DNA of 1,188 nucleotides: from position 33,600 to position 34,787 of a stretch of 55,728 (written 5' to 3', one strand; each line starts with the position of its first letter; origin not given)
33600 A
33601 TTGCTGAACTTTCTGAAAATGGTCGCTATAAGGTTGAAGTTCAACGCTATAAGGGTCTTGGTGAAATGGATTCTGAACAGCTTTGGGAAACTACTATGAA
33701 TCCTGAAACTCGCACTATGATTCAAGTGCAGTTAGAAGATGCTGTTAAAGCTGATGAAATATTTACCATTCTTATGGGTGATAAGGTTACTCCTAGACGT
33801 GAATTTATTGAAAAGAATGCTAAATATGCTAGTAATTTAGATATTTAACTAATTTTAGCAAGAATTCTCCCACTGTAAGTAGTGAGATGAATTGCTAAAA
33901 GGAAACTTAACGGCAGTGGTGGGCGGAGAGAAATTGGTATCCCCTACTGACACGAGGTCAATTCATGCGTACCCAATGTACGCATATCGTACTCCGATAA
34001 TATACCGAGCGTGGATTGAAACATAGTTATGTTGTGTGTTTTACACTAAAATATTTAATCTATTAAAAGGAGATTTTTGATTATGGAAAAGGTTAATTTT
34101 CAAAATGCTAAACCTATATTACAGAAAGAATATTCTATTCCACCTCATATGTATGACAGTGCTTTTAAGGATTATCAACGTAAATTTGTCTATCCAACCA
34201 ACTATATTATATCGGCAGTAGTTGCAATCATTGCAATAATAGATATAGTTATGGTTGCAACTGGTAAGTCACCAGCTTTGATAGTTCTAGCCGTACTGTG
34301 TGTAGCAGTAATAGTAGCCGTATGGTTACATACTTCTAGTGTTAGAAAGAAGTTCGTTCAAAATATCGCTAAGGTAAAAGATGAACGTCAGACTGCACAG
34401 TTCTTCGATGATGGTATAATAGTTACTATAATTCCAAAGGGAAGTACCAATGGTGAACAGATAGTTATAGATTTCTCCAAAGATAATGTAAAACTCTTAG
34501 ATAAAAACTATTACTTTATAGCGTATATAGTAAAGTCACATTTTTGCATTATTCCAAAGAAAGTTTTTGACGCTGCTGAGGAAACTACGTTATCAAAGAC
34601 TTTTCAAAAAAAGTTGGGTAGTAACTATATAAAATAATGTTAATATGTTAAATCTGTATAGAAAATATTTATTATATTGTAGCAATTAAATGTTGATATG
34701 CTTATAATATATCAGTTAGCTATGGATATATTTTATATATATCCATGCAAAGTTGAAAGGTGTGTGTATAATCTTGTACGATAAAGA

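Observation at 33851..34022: Structured ~175-nt repeat family docked directly behind stop codons (copy behind gyrB)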

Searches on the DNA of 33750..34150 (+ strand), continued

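Call 108: search_with_rna_model(model_id=R1, sources=[L352, L357, L427, L390, L410, L393], filters=off, max_evalue=0.1, show_alignments=3)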
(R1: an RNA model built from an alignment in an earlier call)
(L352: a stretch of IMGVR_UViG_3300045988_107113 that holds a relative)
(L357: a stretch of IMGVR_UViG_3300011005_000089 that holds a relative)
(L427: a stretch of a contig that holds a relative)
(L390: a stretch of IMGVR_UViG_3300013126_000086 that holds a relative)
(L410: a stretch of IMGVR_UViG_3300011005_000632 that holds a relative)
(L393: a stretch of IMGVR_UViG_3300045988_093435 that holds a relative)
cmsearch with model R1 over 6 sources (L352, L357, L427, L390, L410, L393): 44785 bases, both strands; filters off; matches with E-value up to 0.1: 6.
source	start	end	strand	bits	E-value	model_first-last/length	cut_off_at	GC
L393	3814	3923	+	42.8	3.6e-09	1-181/181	no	0.35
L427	2952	3127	-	34.6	3.9e-07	1-181/181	no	0.38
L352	4512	4616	-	30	5.6e-06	1-181/181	no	0.4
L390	5058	5188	-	28.3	1.5e-05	1-181/181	no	0.32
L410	4277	4451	+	25.9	6.1e-05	1-181/181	no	0.35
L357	172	284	+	17.1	0.0096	1-181/181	no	0.42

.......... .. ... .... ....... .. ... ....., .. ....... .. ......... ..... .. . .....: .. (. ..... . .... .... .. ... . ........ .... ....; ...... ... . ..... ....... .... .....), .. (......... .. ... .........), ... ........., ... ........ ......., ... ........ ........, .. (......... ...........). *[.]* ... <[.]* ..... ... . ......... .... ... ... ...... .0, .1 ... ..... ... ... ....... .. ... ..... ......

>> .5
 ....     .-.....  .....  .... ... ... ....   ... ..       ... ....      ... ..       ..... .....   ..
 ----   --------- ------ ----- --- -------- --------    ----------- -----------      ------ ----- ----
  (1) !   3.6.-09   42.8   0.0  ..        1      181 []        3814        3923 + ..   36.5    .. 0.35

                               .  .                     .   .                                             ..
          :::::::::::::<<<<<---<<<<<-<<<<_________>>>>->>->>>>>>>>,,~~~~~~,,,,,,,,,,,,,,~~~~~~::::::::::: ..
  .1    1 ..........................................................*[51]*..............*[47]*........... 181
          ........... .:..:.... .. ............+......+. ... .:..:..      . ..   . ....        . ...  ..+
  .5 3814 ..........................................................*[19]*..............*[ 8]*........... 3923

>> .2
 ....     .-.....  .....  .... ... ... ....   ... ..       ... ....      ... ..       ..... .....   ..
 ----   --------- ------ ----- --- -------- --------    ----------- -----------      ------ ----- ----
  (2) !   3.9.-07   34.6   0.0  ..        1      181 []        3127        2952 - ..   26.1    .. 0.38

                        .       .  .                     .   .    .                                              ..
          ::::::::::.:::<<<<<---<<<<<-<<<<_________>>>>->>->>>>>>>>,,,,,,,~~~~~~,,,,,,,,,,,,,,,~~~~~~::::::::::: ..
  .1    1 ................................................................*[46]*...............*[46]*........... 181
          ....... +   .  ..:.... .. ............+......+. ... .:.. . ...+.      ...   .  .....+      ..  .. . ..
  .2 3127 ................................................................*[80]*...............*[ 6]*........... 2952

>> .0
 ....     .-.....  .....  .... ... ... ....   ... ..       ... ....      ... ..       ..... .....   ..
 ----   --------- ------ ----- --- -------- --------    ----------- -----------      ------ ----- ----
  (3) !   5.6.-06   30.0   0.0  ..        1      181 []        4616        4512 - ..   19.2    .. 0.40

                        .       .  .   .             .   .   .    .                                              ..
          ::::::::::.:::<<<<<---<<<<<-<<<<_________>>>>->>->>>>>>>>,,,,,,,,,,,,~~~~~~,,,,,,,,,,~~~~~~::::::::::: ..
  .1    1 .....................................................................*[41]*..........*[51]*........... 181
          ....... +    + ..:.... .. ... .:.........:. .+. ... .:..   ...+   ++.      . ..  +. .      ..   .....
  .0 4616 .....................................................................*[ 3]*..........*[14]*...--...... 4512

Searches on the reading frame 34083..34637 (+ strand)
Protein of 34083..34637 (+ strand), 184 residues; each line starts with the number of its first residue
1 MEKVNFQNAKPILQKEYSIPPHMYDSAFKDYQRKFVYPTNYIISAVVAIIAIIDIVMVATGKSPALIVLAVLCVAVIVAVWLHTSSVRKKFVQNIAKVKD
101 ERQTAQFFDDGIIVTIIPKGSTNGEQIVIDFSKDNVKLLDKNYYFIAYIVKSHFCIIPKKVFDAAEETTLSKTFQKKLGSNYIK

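Call 22: find_encoding_contigs(protein=window:34083-34637:+, flank=3000, max_places=10)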
Protein window:34083-34637:+ (184 aa): 2 contigs read that carry it; 2 places shown.
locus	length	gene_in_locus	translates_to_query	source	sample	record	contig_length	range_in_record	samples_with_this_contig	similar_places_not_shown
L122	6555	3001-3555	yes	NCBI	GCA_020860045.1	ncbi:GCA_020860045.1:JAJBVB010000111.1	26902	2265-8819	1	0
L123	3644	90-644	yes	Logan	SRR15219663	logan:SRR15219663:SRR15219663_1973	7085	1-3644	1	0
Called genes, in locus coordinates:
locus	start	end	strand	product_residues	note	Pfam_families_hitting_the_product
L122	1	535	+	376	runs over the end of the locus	PF02463:SMC_N, PF13175:AAA_15, PF13476:AAA_23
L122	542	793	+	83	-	PF04025:RemA-like (weak)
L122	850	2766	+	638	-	PF02518:HATPase_c, PF00204:DNA_gyraseB, PF01751:Toprim, PF00986:DNA_gyraseB_C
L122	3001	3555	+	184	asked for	-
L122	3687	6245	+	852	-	PF00521:DNA_topoisoIV, PF03989:DNA_gyraseA_C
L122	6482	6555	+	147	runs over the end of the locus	PF03862:SpoVAC_SpoVAEB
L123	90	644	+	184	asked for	-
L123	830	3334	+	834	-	PF00521:DNA_topoisoIV, PF03989:DNA_gyraseA_C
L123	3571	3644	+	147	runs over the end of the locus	PF03862:SpoVAC_SpoVAEB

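Call 61: find_homologous_proteins(query=window:34083-34637:+, max_evalue=0.00001)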
Query window:34083-34637:+ (184 aa): 22 proteins with E <= 0.00001 among 135 candidates.
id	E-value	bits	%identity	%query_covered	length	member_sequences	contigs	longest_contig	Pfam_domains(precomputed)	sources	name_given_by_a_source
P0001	2.8e-113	393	100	100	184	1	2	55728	-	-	-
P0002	8.7e-102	356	88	100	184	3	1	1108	-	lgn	-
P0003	2.3e-91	322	78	100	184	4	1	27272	-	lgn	-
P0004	1.4e-89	316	76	100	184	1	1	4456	-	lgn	-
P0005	9.9e-89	313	76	100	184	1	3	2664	-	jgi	jgi:heme exporter protein D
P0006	7.9e-88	311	76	100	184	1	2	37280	-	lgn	-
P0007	3.9e-86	305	73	100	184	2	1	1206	-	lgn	-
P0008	9.9e-86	304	73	100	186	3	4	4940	-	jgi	jgi:type II secretory pathway pseudopilin PulG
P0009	1.2e-83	297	74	100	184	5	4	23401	-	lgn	-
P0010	1.7e-83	296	73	100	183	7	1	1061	-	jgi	jgi:uncharacterized membrane protein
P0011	2.4e-83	296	73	100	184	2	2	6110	-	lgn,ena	-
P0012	2.6e-83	296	73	100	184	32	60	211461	-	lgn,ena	-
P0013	1.6e-82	293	73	100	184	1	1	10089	-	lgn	-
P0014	2.1e-82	293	72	99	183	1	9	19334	-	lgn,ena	-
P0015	1.4e-81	290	73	99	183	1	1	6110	-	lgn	-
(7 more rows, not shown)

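Call 62: find_encoding_contigs(protein=P0012, flank=1500, max_places=6)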
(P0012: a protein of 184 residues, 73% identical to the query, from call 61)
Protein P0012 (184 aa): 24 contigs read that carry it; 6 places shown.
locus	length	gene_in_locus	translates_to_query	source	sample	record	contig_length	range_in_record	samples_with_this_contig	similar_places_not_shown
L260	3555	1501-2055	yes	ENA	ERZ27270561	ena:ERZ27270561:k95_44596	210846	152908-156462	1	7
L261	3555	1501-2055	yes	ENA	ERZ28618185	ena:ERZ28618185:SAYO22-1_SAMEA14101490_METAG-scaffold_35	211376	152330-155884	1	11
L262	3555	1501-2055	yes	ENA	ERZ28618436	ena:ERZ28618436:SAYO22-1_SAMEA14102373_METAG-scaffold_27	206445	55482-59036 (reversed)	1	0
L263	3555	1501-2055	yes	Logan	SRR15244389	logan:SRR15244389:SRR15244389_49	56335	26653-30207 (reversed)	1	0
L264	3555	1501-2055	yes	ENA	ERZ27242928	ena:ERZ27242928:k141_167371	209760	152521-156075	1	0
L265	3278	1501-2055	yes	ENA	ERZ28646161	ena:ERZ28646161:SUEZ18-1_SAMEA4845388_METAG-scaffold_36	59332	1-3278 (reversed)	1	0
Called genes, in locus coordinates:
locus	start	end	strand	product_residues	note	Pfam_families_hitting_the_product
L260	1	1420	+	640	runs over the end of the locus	PF02518:HATPase_c, PF00204:DNA_gyraseB, PF01751:Toprim, PF00986:DNA_gyraseB_C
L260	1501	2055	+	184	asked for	-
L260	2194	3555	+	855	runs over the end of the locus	PF00521:DNA_topoisoIV, PF03989:DNA_gyraseA_C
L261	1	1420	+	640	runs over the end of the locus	PF02518:HATPase_c, PF00204:DNA_gyraseB, PF01751:Toprim, PF00986:DNA_gyraseB_C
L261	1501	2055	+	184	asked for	-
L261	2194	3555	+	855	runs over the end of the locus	PF00521:DNA_topoisoIV, PF03989:DNA_gyraseA_C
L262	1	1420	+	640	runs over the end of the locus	PF02518:HATPase_c, PF00204:DNA_gyraseB, PF01751:Toprim, PF00986:DNA_gyraseB_C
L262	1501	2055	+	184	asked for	-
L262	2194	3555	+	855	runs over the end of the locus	PF00521:DNA_topoisoIV, PF03989:DNA_gyraseA_C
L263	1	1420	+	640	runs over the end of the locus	PF02518:HATPase_c, PF00204:DNA_gyraseB, PF01751:Toprim, PF00986:DNA_gyraseB_C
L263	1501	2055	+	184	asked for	-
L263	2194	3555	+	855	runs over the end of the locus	PF00521:DNA_topoisoIV, PF03989:DNA_gyraseA_C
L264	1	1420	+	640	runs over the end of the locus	PF02518:HATPase_c, PF00204:DNA_gyraseB, PF01751:Toprim, PF00986:DNA_gyraseB_C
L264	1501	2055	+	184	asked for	-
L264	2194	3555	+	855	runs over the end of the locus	PF00521:DNA_topoisoIV, PF03989:DNA_gyraseA_C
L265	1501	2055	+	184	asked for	-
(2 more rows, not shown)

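Call 63: find_encoding_contigs(protein=P0003, flank=1500, max_places=3)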
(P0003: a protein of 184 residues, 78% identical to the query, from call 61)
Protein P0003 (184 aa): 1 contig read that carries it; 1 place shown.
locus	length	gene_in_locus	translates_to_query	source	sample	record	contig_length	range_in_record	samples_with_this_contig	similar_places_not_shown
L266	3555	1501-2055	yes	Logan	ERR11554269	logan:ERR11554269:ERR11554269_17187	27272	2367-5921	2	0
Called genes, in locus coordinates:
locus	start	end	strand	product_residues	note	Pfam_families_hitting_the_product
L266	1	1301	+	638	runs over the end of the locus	PF02518:HATPase_c, PF00204:DNA_gyraseB, PF01751:Toprim, PF00986:DNA_gyraseB_C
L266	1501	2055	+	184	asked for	-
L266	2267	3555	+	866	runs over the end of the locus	PF00521:DNA_topoisoIV, PF03989:DNA_gyraseA_C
